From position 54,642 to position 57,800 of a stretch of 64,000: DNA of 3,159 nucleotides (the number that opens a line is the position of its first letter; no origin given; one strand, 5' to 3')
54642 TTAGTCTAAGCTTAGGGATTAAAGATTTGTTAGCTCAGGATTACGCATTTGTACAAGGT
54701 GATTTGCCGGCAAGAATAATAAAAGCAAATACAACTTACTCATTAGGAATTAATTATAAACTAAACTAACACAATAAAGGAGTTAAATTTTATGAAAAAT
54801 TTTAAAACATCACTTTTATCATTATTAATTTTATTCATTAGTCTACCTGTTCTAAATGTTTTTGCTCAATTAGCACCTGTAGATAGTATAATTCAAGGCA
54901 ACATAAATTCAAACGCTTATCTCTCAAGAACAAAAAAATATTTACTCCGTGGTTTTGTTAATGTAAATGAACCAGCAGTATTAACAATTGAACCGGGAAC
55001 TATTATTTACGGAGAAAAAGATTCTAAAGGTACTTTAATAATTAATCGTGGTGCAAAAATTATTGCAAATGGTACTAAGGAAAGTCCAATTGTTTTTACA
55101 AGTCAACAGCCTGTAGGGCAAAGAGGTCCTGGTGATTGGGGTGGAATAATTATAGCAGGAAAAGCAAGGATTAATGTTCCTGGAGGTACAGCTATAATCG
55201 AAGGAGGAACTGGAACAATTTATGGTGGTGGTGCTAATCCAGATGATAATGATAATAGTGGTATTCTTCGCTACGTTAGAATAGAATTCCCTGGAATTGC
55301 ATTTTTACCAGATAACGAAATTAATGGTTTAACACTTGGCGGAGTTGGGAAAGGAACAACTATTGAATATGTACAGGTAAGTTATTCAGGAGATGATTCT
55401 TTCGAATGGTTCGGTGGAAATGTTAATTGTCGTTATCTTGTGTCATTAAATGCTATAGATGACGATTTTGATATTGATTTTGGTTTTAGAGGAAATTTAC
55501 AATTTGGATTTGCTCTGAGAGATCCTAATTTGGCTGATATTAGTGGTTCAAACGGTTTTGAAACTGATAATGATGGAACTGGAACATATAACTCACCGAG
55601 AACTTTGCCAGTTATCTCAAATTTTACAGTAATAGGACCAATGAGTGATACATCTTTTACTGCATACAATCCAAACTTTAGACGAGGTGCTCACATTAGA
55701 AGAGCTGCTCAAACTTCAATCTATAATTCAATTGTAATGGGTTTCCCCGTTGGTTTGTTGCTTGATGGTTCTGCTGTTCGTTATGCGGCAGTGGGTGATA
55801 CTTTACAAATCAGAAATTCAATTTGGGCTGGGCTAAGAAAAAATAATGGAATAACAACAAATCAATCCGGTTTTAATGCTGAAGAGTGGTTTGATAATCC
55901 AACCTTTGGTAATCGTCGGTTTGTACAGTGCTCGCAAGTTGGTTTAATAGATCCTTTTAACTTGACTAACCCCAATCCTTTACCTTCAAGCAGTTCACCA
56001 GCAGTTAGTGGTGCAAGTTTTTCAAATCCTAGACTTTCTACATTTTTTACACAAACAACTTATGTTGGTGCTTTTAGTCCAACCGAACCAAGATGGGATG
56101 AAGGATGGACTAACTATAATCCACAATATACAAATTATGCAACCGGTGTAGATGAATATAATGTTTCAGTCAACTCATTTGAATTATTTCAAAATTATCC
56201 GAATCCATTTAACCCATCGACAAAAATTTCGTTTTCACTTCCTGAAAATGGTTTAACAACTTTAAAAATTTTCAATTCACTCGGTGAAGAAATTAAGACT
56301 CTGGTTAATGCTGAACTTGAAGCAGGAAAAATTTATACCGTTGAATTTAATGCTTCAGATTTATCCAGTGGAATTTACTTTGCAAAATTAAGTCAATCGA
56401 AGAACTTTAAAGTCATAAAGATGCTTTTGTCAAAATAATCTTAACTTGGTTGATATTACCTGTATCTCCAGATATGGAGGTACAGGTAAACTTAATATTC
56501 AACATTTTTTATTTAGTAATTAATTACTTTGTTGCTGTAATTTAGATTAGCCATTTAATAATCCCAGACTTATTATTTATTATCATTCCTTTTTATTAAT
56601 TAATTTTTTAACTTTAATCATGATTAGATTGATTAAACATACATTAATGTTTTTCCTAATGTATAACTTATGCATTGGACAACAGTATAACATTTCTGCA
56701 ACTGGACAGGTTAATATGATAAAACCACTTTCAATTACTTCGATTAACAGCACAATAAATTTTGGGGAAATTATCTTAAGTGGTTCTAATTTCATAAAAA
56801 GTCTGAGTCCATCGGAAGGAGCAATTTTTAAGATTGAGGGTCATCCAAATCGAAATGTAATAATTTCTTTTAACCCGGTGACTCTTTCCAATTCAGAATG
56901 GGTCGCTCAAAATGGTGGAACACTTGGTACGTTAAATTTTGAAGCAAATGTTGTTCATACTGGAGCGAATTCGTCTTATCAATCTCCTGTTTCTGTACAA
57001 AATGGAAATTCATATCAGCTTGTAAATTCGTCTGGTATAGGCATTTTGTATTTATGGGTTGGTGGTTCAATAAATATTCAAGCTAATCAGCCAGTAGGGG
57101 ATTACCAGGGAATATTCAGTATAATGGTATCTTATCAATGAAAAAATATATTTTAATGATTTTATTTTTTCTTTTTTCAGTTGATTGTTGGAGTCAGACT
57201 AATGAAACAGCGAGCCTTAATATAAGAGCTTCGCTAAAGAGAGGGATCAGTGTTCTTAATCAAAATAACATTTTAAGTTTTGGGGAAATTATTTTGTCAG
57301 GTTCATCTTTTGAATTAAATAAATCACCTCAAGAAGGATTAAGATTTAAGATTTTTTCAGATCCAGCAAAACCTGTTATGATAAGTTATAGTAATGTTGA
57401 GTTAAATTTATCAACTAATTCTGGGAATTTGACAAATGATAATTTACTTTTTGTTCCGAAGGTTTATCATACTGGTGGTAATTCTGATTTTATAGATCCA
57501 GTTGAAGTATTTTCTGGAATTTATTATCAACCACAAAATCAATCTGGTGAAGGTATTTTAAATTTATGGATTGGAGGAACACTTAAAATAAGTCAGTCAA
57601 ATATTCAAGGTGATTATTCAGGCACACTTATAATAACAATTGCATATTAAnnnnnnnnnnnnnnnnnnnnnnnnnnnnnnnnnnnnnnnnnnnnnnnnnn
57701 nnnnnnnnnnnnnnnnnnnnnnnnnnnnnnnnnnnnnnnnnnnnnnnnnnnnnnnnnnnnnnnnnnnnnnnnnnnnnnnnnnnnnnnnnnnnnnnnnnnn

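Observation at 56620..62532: Archaic (sigma-type) chaperone-usher-like fimbrial operon with SCPU/CsuA-like subunits in a non-proteobacterial, T9SS-bearing genome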

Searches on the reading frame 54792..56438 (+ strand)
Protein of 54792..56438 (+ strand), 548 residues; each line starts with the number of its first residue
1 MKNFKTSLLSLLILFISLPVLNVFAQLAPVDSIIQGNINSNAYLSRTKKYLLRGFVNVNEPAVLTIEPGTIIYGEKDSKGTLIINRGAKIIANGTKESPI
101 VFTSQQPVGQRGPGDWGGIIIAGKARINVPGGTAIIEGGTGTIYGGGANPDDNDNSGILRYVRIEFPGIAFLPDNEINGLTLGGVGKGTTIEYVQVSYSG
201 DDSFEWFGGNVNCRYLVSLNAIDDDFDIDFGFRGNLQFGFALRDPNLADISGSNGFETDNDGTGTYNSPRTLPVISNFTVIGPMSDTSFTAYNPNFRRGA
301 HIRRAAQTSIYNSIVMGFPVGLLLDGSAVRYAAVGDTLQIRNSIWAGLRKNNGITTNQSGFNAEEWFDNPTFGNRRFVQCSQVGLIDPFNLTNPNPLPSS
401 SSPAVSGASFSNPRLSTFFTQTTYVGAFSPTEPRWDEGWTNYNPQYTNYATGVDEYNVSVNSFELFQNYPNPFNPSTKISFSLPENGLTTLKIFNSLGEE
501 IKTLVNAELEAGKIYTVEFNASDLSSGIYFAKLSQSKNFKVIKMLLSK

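Call 88: search_protein_families(library=pfam, proteins=[window:54792-56438:+], max_evalue=0.001)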
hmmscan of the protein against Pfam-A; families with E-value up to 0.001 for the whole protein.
window:54792-56438:+ (548 aa): 1 family
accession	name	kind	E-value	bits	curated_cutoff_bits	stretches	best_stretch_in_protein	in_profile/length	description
PF18962.6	Por_Secre_tail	-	4.5e-09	36.9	27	1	469-542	2-71/75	Secretion system C-terminal sorting domain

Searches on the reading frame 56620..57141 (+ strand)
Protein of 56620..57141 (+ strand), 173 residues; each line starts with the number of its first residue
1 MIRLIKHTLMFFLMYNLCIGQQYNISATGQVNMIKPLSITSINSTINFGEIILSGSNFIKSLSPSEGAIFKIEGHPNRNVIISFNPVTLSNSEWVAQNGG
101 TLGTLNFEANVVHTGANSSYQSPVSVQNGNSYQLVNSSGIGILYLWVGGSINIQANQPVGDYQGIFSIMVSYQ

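Call 3: search_protein_families(library=pfam, proteins=[window:56620-57141:+], max_evalue=1)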
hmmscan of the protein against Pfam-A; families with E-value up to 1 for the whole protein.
window:56620-57141:+ (173 aa): 1 family
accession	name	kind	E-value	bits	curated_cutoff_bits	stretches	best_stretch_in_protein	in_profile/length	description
PF14352.11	DUF4402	-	7.6e-07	30.3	25.2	1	61-172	40-129/129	Domain of unknown function (DUF4402)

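Call 4: search_protein_families(library=ncbifam, proteins=[window:56620-57141:+], max_evalue=1)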
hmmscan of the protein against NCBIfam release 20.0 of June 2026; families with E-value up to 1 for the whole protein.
window:56620-57141:+ (173 aa): 0 families

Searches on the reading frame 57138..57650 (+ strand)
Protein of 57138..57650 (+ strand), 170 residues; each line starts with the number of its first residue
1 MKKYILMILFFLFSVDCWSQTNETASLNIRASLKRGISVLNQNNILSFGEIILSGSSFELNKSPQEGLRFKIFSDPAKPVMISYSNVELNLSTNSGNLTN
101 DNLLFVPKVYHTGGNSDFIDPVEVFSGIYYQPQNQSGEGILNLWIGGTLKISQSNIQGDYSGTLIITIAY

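Call 3: search_protein_families(library=pfam, proteins=[window:57138-57650:+], max_evalue=1)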
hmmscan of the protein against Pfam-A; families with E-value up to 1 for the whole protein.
window:57138-57650:+ (170 aa): 1 family
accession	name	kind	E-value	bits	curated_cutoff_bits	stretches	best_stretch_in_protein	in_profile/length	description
PF14352.11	DUF4402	-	4.3e-06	27.9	25.2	1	130-170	98-129/129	Domain of unknown function (DUF4402)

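Call 4: search_protein_families(library=ncbifam, proteins=[window:57138-57650:+], max_evalue=1)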
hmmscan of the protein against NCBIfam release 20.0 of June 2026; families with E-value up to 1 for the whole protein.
window:57138-57650:+ (170 aa): 0 families
